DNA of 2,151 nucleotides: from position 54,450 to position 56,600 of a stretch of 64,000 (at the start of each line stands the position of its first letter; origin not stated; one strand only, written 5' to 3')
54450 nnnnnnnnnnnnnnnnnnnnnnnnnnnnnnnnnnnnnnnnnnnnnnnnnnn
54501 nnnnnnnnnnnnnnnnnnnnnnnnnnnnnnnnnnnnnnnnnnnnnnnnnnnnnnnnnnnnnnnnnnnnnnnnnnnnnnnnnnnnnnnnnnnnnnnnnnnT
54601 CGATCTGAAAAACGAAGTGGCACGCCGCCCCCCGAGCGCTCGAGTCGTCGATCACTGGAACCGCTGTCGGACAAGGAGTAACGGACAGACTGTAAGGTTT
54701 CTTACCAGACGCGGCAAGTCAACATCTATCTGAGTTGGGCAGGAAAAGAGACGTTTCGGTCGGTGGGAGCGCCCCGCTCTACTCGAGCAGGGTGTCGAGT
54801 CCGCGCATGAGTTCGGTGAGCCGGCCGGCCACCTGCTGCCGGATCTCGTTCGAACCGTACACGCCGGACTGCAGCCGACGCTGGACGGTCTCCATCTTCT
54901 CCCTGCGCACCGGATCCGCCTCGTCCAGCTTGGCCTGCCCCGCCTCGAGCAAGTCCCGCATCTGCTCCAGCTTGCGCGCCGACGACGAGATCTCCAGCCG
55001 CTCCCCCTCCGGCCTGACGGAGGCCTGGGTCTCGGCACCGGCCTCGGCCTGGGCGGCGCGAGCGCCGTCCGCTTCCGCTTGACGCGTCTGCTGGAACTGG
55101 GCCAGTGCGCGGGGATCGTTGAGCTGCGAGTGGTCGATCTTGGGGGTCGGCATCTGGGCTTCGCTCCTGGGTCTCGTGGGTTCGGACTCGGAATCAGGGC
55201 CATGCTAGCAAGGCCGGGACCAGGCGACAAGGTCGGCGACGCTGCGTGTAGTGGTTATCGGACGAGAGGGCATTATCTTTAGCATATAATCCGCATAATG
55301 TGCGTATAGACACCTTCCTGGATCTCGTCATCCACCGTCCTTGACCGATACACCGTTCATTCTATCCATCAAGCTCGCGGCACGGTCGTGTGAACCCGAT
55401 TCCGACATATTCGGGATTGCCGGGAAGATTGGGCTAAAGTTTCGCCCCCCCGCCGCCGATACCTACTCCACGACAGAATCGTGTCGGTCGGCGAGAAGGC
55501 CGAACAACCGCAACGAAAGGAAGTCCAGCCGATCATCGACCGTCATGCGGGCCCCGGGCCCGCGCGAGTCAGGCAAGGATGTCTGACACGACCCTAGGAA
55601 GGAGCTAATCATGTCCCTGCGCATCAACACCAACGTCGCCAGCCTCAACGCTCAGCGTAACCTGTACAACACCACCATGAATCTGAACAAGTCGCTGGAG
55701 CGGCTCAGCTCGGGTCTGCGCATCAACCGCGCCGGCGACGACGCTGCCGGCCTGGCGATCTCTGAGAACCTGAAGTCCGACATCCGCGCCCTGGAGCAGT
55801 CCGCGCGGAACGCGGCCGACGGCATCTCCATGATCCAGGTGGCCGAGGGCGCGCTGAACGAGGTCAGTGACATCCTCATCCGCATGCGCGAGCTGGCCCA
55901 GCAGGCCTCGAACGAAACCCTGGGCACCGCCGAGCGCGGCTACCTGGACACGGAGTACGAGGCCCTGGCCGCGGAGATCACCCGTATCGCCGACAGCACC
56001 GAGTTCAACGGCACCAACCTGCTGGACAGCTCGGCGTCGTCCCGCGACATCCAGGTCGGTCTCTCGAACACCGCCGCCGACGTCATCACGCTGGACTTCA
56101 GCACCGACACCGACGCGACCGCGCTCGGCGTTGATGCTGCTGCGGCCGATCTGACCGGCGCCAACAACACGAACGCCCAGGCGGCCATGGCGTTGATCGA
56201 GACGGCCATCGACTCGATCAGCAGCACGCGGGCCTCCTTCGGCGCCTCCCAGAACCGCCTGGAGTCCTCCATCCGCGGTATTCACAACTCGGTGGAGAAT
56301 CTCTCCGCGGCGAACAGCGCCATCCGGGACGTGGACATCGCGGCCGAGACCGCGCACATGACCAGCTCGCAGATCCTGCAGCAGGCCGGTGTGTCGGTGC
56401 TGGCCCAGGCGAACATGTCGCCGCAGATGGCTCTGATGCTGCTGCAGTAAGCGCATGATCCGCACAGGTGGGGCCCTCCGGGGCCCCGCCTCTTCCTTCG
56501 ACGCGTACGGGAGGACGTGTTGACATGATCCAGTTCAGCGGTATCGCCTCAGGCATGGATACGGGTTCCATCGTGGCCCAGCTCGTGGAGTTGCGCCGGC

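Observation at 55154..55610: Back-to-back sigma28 promoters in the flgM/fliC divergent region, overlapping an AT-rich patch with a perfect TATAAT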

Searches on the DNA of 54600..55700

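Call 60: search_rna_families(source=window, start=54600, end=55700, threshold=evalue, max_evalue=1)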
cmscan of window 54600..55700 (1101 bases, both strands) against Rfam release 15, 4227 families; matches with E-value up to 1: 0.
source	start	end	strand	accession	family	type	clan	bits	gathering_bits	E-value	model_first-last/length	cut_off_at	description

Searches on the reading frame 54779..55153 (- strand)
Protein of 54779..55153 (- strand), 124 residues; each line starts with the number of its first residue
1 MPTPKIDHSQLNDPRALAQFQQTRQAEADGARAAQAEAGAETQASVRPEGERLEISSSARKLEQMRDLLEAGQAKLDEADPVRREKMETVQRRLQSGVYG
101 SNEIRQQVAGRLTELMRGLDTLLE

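Call 3: search_protein_families(library=pfam, proteins=[window:54779-55153:-], max_evalue=0.01)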
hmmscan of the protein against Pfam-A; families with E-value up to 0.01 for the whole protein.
window:54779-55153:- (124 aa): 1 family
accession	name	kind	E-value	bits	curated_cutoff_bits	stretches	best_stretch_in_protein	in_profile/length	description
PF04316.19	FlgM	-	0.0016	19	25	1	52-99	2-42/55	Anti-sigma-28 factor, FlgM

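Call 11: find_related_loci(query=window:54779-55153:-, collection=genome_contigs, flank=4000)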
Query window:54779-55153:- (124 aa) in genome_contigs; peptide patterns used: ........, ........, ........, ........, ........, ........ (x = any residue, [..] = any of these).
448 stretches matched a pattern, but none encodes a relative of the query by tblastn (E <= 1e-3).

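Call 13: search_protein_families(library=ncbifam, proteins=[window:54779-55153:-], max_evalue=0.001)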
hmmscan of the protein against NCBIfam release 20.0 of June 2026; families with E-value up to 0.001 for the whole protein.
window:54779-55153:- (124 aa): 1 family
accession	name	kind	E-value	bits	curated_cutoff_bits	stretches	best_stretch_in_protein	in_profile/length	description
TIGR03824.1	FlgM_jcvi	equivalog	4.5e-07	30.5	40.75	1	13-112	5-93/98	flagellar biosynthesis anti-sigma factor FlgM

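Call 15: find_homologous_proteins(query=window:54779-55153:-, max_evalue=0.001)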
Query window:54779-55153:- (124 aa): 10 proteins with E <= 0.001 among 70 candidates.
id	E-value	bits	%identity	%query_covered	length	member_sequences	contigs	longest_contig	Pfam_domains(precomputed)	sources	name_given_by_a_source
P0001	5.6e-69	247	100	100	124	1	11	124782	-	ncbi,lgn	-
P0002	2.6e-51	190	77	100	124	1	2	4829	-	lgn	-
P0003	1.7e-44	168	72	100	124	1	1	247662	-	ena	-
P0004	1.3e-37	146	63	100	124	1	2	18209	-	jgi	-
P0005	2.6e-37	145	63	100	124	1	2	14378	-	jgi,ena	jgi:hypothetical protein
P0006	7.9e-37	144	68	100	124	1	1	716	-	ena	-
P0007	1.0e-36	143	63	100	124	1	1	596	-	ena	-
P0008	2.8e-36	142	62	100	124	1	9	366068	-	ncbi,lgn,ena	-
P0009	9.3e-34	134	60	100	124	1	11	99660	-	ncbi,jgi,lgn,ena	-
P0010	8.4e-26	108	65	71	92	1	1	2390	-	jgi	jgi:hypothetical protein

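Call 16: find_encoding_contigs(protein=P0002, flank=2500, max_places=2)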
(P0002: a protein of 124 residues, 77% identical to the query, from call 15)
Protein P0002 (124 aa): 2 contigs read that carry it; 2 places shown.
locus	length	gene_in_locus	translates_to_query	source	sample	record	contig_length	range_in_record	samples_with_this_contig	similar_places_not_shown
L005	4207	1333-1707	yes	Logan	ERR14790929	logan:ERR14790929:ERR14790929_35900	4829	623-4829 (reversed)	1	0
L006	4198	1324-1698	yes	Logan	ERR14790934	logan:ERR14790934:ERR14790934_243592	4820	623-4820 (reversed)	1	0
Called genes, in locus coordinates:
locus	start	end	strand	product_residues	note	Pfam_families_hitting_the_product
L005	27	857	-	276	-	PF00669:Flagellin_N, PF00700:Flagellin_C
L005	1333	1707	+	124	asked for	-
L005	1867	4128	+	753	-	PF00512:HisKA, PF02518:HATPase_c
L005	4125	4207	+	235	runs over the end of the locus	?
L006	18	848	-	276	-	PF00669:Flagellin_N, PF00700:Flagellin_C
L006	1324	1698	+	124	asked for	-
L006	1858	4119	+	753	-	PF00512:HisKA, PF02518:HATPase_c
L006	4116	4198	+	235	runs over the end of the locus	?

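Call 17: find_encoding_contigs(protein=P0003, flank=2500, max_places=2)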
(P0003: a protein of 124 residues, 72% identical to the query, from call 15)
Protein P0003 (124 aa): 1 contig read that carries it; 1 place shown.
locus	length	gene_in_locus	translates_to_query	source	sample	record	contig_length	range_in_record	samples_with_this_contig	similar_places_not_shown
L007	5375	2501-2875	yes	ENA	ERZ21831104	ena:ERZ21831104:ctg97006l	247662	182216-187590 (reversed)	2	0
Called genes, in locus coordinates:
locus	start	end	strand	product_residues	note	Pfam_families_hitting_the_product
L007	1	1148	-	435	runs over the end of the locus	PF02465:FliD_N, PF07195:FliD_C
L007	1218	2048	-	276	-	PF00669:Flagellin_N, PF00700:Flagellin_C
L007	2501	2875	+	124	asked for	-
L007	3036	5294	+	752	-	PF00512:HisKA, PF02518:HATPase_c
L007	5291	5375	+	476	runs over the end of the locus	PF00072:Response_reg, PF00158:Sigma54_activat, PF14532:Sigma54_activ_2, PF00004:AAA (weak), PF07728:AAA_5, PF25601:AAA_lid_14, PF02954:HTH_8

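Call 18: find_encoding_contigs(protein=P0004, flank=2500, max_places=2)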
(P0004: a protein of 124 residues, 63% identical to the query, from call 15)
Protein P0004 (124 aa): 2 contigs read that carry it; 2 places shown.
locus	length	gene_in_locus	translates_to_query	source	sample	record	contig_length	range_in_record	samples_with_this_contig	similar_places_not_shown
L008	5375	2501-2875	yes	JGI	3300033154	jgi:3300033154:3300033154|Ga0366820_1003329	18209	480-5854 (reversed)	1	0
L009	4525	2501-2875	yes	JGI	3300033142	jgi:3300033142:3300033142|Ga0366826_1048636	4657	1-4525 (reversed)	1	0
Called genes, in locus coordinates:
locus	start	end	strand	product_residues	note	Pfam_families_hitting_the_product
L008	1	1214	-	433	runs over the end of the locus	PF02465:FliD_N, PF07195:FliD_C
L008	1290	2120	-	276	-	PF00669:Flagellin_N, PF00700:Flagellin_C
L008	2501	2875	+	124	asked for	-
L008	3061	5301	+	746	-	PF00512:HisKA, PF02518:HATPase_c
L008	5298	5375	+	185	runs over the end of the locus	?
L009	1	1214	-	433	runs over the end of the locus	PF02465:FliD_N, PF07195:FliD_C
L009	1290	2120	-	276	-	PF00669:Flagellin_N, PF00700:Flagellin_C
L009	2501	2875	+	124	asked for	-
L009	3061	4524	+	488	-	?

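Call 19: find_encoding_contigs(protein=P0005, flank=2500, max_places=2)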
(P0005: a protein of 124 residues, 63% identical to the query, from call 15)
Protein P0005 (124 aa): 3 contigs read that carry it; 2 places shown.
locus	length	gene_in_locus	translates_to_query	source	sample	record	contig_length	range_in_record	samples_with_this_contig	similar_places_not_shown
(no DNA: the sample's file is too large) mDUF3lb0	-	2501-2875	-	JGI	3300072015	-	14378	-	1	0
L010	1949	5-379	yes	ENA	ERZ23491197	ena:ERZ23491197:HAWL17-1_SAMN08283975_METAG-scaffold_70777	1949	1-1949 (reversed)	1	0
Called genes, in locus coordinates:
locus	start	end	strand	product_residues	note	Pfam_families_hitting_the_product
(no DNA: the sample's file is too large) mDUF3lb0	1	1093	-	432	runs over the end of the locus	PF02465:FliD_N, PF07195:FliD_C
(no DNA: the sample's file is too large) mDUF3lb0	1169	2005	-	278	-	PF00669:Flagellin_N, PF00700:Flagellin_C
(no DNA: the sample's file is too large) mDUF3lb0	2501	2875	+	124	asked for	-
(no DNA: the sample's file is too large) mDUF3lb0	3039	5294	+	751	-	PF00512:HisKA, PF02518:HATPase_c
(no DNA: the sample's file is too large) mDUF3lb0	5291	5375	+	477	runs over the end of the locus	PF00072:Response_reg, PF00004:AAA (faint), PF00158:Sigma54_activat, PF14532:Sigma54_activ_2, PF07728:AAA_5 (weak), PF25601:AAA_lid_14, PF02954:HTH_8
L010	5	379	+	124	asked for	-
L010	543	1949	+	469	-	?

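Call 20: find_encoding_contigs(protein=P0008, flank=2500, max_places=2)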
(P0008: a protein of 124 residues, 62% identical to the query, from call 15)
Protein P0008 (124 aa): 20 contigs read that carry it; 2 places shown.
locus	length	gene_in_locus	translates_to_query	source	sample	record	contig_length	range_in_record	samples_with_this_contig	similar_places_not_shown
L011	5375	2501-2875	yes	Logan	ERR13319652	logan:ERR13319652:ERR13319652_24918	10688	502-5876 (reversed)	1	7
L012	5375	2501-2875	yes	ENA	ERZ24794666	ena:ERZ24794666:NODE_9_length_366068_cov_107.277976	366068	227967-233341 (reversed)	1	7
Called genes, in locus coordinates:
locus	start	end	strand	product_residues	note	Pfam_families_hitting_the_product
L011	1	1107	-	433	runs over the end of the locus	PF02465:FliD_N, PF07196:Flagellin_IN, PF07195:FliD_C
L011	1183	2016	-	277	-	PF00669:Flagellin_N, PF00700:Flagellin_C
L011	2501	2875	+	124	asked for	-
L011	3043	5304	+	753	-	PF00512:HisKA, PF02518:HATPase_c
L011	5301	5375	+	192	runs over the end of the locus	?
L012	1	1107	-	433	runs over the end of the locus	PF02465:FliD_N, PF07196:Flagellin_IN, PF07195:FliD_C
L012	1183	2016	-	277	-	PF00669:Flagellin_N, PF00700:Flagellin_C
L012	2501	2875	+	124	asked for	-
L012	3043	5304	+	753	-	PF00512:HisKA, PF02518:HATPase_c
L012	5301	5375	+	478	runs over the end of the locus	PF00072:Response_reg, PF00158:Sigma54_activat, PF14532:Sigma54_activ_2, PF07728:AAA_5 (weak), PF00004:AAA (weak), PF25601:AAA_lid_14, PF02954:HTH_8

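Call 21: find_encoding_contigs(protein=P0009, flank=2500, max_places=2)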
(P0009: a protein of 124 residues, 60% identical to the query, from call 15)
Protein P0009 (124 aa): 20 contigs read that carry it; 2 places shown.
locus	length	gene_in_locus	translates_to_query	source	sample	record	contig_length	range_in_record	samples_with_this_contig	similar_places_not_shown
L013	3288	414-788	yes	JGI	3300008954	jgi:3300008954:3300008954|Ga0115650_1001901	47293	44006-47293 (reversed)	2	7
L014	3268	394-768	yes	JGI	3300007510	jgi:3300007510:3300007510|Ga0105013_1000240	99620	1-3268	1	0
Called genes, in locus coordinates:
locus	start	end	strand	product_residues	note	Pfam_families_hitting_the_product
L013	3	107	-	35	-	?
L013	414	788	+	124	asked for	-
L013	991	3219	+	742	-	PF00512:HisKA, PF02518:HATPase_c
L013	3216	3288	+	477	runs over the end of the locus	PF00072:Response_reg, PF00158:Sigma54_activat, PF14532:Sigma54_activ_2, PF07728:AAA_5 (weak), PF00004:AAA (weak), PF25601:AAA_lid_14, PF02954:HTH_8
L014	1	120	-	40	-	?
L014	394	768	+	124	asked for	-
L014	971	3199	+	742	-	PF00512:HisKA, PF02518:HATPase_c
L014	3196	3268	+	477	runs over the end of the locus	PF00072:Response_reg, PF00158:Sigma54_activat, PF14532:Sigma54_activ_2, PF07728:AAA_5 (weak), PF00004:AAA (weak), PF25601:AAA_lid_14, PF02954:HTH_8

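Call 28: find_related_loci(query=A2, collection=genome_contigs, flank=3000)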
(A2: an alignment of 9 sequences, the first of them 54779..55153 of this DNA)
Query A2 (124 aa) in genome_contigs; peptide patterns used: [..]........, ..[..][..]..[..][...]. (x = any residue, [..] = any of these).
437 stretches matched a pattern; 1 encode a relative of the query (tblastn E <= 1e-3); 1 distinct loci.
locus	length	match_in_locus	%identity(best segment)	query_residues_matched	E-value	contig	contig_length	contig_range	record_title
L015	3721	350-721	60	1-124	6e-43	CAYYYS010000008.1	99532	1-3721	MAG TPA_asm: uncultured Fibrobacteraceae bacterium isolate binchicken_co65_325 genome assembly, contig: NODE_610_length_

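Call 29: search_solved_structures(query=A2, max_evalue=1)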
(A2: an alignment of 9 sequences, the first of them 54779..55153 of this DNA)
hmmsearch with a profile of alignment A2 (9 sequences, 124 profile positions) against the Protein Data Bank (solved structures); distinct sequences matched with E-value up to 1: 1.
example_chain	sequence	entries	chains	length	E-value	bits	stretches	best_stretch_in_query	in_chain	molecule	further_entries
8esq_G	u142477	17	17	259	0.29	14.6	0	5-63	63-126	60S ribosomal protein L8 | Large ribosomal subunit protein eL8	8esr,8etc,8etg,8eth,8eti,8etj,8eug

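Call 30: find_related_loci(query=A2, collection=metagenome_contigs, flank=1500)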
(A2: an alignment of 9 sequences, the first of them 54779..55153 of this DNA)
Query A2 (124 aa) in metagenome_contigs; peptide patterns used: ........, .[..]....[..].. (x = any residue, [..] = any of these).
231 stretches matched a pattern; 1 encode a relative of the query (tblastn E <= 1e-3); 1 distinct loci.
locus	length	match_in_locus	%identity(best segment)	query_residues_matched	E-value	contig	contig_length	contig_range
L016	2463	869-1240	62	1-124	9e-46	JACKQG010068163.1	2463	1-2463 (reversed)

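Call 49: find_homologous_proteins(query=A2, max_evalue=0.001)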
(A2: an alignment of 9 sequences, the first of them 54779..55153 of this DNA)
Query A2 (9 sequences) (124 aa, profile of the alignment): 18 proteins with E <= 0.001 among 4045 candidates.
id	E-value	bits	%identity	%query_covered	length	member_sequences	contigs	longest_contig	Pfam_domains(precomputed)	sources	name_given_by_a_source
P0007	1.2e-64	234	63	100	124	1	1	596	-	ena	-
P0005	1.8e-64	233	63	100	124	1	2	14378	-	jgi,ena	jgi:hypothetical protein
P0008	3.5e-64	232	62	100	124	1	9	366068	-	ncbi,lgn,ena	-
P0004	3.3e-63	229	63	100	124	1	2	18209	-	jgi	-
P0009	1.2e-62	227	60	100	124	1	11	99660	-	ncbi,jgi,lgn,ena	-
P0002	6.5e-62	225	77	100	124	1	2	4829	-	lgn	-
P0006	7.9e-61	222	68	100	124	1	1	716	-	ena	-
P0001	1.1e-60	221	100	100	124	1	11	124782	-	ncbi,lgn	-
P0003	1.2e-58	215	72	100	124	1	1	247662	-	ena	-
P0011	1.4e-54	201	60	100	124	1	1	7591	-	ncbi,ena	-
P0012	1.7e-51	192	62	100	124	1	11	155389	-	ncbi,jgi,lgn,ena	-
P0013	1.0e-49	186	62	100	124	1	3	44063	-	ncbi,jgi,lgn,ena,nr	ncbi:flagellar biosynthesis anti-sigma factor FlgM [bacterium]|nr:flagellar biosynthesis anti-sigma 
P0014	4.8e-45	171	57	100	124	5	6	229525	-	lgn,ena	-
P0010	8.2e-45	170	65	71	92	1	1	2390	-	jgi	jgi:hypothetical protein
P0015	1.0e-44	170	61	100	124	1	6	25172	-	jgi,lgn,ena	-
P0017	1.2e-37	147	57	98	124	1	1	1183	PF04316.20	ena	-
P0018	3.3e-12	65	32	78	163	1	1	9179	-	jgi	jgi:hypothetical protein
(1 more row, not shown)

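Call 50: find_encoding_contigs(protein=P0012, flank=1500, max_places=1)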
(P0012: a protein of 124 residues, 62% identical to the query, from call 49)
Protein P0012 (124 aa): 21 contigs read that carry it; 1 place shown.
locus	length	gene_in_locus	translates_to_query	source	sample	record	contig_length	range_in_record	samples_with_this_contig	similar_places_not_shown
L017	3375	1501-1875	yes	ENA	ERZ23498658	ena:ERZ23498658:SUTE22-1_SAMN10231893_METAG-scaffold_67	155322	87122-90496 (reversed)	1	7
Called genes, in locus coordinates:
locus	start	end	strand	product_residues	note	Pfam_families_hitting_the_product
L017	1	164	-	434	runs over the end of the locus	PF02465:FliD_N, PF07195:FliD_C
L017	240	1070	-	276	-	PF00669:Flagellin_N, PF00700:Flagellin_C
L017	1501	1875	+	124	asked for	-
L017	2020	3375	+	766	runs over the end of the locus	PF00512:HisKA, PF02518:HATPase_c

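Call 51: find_encoding_contigs(protein=P0013, flank=1500, max_places=1)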
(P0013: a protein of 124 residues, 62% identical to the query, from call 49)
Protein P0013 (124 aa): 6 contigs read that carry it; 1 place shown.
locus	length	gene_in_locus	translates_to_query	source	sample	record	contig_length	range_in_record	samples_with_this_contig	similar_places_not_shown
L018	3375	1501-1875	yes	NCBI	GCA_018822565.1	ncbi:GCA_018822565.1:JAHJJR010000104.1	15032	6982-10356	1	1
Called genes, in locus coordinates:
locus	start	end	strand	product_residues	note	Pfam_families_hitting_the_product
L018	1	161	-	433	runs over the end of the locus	PF02465:FliD_N, PF07196:Flagellin_IN, PF07195:FliD_C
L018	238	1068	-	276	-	PF00669:Flagellin_N, PF00700:Flagellin_C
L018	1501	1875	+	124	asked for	-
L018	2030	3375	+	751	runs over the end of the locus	PF00512:HisKA, PF02518:HATPase_c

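Call 52: find_encoding_contigs(protein=P0014, flank=1500, max_places=1)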
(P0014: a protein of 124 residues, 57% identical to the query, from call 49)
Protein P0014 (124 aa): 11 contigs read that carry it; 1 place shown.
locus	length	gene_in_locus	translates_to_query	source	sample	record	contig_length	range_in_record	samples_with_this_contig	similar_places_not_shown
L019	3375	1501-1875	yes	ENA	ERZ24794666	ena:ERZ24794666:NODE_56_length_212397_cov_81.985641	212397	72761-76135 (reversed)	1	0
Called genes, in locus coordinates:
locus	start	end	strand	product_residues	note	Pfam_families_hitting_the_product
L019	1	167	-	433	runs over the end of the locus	PF02465:FliD_N, PF07195:FliD_C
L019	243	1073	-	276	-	PF00669:Flagellin_N, PF00700:Flagellin_C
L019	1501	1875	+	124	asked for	-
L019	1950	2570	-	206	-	-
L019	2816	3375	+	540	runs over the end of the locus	PF00512:HisKA, PF02518:HATPase_c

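Call 53: find_encoding_contigs(protein=P0018, flank=2500, max_places=1)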
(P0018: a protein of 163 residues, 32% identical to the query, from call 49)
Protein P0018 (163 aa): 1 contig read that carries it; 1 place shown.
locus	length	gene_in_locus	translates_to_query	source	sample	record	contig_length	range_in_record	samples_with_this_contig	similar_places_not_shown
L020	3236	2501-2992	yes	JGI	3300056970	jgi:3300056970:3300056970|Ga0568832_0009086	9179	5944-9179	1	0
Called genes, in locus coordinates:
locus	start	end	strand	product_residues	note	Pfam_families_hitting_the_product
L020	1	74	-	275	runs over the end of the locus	PF00669:Flagellin_N, PF00700:Flagellin_C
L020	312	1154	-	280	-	PF00669:Flagellin_N, PF00700:Flagellin_C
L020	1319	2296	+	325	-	PF13527:Acetyltransf_9 (weak)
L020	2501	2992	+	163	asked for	-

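Call 54: find_encoding_contigs(protein=P0011, flank=1500, max_places=1)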
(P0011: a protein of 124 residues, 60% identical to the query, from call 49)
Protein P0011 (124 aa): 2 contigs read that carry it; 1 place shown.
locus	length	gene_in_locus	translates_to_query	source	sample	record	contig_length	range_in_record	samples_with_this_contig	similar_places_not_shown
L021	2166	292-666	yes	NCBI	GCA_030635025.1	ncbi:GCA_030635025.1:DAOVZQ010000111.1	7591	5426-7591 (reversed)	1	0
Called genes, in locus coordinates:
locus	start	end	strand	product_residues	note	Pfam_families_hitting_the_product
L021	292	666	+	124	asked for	-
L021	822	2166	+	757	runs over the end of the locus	PF00512:HisKA, PF02518:HATPase_c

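Call 65: search_protein_families(library=ncbifam, alignment_id=A2, max_evalue=0.001)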
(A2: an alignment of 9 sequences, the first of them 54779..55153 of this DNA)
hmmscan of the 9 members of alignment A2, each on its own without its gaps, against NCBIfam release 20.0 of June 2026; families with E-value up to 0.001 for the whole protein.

A. member 1, window:54779-55153:- (124 aa): 1 family
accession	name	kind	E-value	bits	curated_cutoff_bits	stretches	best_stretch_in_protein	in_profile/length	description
TIGR03824.1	FlgM_jcvi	equivalog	4.5e-07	30.5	40.75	1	13-112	5-93/98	flagellar biosynthesis anti-sigma factor FlgM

B. families by the number of members that match (of 9 scanned): 1 family
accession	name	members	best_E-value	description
TIGR03824.1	FlgM_jcvi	8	2.5e-07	flagellar biosynthesis anti-sigma factor FlgM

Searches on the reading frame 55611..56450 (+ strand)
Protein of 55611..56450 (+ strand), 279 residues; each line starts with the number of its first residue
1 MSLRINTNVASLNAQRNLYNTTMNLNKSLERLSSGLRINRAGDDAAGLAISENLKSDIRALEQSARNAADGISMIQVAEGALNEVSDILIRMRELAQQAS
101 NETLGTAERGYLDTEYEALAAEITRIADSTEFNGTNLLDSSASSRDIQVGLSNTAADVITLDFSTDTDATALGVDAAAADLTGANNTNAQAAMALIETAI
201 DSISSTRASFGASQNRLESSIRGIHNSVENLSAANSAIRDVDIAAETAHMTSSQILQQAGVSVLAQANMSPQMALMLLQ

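Call 3: search_protein_families(library=pfam, proteins=[window:55611-56450:+], max_evalue=0.01)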
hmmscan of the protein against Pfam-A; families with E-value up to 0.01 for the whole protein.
window:55611-56450:+ (279 aa): 2 families
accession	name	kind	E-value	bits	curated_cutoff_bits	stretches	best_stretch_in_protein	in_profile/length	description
PF00669.25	Flagellin_N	-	3e-42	144.4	26.6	1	5-141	1-137/139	Bacterial flagellin N-terminal helical region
PF00700.27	Flagellin_C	-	1.6e-24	86.4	23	1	193-278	1-86/86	Bacterial flagellin C-terminal helical region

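Call 10: find_encoding_contigs(protein=window:55611-56450:+, flank=3000, max_places=6)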
Protein window:55611-56450:+ (279 aa): 11 contigs read that carry it; 4 places shown.
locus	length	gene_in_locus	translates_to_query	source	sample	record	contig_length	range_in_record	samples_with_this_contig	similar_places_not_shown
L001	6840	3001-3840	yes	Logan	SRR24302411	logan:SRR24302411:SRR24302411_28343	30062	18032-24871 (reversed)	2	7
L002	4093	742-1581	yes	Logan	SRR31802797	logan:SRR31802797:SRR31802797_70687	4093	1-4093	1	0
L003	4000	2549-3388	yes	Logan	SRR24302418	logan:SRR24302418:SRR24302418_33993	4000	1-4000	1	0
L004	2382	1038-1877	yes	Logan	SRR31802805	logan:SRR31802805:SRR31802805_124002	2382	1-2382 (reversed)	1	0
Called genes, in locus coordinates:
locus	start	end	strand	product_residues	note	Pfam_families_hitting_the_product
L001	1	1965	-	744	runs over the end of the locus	PF00512:HisKA, PF02518:HATPase_c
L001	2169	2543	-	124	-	-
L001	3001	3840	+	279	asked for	PF00669:Flagellin_N, PF00700:Flagellin_C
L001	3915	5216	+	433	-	PF02465:FliD_N, PF07196:Flagellin_IN, PF07195:FliD_C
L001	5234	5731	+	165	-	PF02561:FliS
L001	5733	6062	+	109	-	PF05400:FliT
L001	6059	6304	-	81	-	PF02599:CsrA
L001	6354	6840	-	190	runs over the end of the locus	PF02623:FliW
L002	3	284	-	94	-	?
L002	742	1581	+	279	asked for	PF00669:Flagellin_N, PF00700:Flagellin_C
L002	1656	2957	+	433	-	PF02465:FliD_N, PF07196:Flagellin_IN, PF07195:FliD_C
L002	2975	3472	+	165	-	PF02561:FliS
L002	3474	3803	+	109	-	PF05400:FliT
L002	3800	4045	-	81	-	PF02599:CsrA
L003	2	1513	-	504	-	?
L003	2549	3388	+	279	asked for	PF00669:Flagellin_N, PF00700:Flagellin_C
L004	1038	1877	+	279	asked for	PF00669:Flagellin_N, PF00700:Flagellin_C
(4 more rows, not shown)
